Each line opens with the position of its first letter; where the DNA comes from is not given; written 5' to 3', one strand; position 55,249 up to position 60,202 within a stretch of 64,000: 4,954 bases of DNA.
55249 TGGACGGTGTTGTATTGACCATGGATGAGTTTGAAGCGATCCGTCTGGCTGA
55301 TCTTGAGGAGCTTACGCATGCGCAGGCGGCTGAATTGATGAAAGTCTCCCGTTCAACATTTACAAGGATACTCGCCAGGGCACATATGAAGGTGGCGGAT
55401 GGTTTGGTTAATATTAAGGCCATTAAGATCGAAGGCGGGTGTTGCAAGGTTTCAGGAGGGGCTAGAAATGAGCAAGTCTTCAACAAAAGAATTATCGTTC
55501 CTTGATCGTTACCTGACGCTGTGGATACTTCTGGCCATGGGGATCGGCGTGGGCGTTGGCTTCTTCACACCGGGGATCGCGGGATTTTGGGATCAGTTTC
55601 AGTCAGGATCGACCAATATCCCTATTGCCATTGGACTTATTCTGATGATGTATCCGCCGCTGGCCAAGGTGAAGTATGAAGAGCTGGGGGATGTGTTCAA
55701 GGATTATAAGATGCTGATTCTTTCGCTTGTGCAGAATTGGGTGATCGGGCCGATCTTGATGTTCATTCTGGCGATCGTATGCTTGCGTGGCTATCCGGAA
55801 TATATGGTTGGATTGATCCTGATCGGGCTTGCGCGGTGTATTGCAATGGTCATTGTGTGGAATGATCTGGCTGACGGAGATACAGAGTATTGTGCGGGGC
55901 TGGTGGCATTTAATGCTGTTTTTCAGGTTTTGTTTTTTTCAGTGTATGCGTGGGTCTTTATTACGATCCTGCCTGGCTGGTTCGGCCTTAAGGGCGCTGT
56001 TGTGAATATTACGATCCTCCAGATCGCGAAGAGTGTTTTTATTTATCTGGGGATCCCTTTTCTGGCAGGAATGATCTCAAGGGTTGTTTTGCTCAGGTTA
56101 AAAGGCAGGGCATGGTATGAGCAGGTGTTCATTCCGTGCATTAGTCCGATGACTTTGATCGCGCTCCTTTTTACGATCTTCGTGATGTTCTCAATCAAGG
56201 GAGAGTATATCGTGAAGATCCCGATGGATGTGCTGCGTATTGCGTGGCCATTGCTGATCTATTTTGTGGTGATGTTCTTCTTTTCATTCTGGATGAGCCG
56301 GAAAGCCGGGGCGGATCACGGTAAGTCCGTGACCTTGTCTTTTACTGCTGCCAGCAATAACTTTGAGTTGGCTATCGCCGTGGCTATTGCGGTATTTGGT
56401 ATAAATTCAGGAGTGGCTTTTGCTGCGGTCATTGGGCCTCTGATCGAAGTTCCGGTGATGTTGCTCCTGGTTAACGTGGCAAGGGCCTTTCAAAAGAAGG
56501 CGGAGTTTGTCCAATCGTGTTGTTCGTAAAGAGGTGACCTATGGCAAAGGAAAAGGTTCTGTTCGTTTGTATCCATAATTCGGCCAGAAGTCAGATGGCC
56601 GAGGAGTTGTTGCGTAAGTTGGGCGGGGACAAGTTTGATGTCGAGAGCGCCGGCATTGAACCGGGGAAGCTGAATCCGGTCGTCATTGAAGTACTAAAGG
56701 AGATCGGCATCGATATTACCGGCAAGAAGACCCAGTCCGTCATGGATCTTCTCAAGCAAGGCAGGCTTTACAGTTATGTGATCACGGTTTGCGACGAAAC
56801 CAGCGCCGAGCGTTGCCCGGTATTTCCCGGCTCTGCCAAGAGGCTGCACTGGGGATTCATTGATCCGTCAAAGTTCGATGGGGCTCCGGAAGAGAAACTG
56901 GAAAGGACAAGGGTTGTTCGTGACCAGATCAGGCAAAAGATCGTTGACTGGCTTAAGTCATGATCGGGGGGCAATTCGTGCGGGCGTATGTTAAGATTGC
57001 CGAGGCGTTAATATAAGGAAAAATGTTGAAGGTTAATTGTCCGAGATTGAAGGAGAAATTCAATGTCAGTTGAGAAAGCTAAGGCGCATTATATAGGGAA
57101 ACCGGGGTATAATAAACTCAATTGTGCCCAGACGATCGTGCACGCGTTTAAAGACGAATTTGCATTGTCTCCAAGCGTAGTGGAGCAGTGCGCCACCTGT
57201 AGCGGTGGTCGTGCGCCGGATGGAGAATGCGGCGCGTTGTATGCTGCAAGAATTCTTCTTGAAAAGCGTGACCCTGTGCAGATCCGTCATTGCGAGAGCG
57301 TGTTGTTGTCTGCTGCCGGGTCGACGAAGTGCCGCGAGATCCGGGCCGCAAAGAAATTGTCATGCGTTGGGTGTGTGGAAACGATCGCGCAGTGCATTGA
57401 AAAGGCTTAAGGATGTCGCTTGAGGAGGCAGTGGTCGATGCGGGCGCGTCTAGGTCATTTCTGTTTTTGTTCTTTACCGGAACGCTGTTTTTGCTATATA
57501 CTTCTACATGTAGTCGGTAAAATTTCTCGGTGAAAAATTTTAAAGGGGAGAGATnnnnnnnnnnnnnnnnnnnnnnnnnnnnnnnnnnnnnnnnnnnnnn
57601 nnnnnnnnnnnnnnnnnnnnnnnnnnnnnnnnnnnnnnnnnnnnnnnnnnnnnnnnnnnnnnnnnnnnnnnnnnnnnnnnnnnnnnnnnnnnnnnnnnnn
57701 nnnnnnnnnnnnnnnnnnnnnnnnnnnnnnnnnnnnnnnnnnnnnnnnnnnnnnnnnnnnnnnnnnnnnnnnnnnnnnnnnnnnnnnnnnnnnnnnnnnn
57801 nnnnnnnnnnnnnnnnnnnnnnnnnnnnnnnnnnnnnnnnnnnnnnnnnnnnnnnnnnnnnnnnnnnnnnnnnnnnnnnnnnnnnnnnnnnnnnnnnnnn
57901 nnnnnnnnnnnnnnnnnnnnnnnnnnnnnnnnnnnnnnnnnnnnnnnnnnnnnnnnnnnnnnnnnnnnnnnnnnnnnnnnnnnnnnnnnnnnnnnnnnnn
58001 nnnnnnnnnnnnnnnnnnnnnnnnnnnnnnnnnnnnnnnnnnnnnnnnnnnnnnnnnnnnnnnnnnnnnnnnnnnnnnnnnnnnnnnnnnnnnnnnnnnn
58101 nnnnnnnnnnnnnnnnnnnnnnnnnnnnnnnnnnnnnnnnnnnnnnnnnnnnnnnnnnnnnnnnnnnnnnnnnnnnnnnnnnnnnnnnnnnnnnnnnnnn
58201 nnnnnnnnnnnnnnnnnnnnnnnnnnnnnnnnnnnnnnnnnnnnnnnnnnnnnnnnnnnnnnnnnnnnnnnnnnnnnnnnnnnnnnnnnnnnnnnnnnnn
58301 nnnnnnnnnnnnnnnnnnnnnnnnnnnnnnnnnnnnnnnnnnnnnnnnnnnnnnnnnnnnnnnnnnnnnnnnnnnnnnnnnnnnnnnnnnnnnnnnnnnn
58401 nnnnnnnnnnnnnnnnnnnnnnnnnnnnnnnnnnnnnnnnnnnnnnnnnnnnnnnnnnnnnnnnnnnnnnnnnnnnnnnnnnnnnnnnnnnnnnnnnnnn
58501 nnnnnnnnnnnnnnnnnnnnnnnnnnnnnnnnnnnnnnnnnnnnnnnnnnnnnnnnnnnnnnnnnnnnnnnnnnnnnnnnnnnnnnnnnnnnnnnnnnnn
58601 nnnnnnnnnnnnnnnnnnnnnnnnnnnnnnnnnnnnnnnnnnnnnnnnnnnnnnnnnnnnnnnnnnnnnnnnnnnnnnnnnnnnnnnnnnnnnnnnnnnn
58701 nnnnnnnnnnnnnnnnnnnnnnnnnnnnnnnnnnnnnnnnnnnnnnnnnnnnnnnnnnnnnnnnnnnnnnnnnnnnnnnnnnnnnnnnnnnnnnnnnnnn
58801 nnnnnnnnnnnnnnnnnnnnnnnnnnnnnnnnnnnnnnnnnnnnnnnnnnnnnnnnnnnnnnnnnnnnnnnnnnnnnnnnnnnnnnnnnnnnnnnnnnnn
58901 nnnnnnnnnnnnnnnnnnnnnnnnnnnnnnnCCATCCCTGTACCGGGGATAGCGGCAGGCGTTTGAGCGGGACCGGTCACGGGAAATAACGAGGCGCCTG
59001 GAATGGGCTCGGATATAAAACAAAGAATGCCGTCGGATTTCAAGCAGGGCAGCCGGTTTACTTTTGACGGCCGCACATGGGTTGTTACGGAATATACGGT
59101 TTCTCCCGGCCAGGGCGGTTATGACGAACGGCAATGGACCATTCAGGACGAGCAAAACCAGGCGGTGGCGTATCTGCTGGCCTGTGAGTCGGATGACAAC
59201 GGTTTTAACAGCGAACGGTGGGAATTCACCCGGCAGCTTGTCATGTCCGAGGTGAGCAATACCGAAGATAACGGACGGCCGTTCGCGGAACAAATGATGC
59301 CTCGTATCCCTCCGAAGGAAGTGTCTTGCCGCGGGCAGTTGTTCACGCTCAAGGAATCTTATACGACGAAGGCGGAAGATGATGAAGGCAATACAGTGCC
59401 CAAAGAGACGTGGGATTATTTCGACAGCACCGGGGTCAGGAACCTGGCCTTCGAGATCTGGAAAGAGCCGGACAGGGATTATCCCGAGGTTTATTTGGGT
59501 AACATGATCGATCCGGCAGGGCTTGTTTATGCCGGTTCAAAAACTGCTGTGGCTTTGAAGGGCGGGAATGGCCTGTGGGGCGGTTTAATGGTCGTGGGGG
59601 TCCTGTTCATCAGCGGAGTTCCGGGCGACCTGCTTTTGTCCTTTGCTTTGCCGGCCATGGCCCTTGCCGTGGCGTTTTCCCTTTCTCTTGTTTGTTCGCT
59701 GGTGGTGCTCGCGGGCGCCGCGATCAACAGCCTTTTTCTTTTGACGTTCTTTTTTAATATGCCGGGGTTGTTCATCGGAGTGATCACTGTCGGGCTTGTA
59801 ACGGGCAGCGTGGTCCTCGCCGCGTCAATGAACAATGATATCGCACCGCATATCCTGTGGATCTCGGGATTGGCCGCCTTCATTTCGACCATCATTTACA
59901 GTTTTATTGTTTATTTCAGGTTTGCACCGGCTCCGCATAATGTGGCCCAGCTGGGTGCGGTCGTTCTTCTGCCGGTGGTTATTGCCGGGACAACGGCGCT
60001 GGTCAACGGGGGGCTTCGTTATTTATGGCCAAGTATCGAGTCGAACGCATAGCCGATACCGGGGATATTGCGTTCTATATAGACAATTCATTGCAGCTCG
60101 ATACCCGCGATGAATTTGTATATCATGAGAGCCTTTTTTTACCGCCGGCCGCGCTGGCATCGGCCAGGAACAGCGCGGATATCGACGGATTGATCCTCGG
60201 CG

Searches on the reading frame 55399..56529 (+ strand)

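Call 91: search_protein_families(library=pfam, proteins=[window:55399-56529:+], max_evalue=0.00001)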
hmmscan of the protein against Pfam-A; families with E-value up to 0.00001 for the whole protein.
window:55399-56529:+ (376 aa): 1 family
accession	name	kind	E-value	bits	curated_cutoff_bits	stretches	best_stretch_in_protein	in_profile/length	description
PF01758.21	SBF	-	1.5e-60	204.6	24.3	1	77-273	1-190/191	Sodium Bile acid symporter family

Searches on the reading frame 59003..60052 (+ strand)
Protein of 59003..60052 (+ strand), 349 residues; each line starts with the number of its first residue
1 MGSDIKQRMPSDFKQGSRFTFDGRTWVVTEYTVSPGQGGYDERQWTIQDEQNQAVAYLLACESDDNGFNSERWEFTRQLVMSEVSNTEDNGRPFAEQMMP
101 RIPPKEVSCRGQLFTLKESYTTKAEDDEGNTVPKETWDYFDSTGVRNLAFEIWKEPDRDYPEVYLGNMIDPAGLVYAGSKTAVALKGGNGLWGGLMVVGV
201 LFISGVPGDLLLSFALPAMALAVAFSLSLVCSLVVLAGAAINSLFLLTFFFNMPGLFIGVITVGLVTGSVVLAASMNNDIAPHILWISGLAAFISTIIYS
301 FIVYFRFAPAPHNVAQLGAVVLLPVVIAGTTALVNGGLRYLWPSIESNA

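Call 91: search_protein_families(library=pfam, proteins=[window:59003-60052:+], max_evalue=0.00001)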
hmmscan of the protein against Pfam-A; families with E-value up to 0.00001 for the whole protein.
window:59003-60052:+ (349 aa): 1 family
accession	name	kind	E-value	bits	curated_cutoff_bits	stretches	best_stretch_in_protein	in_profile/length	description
PF13785.11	DUF4178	-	1.3e-08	35.5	25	1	15-171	2-136/136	Domain of unknown function (DUF4178)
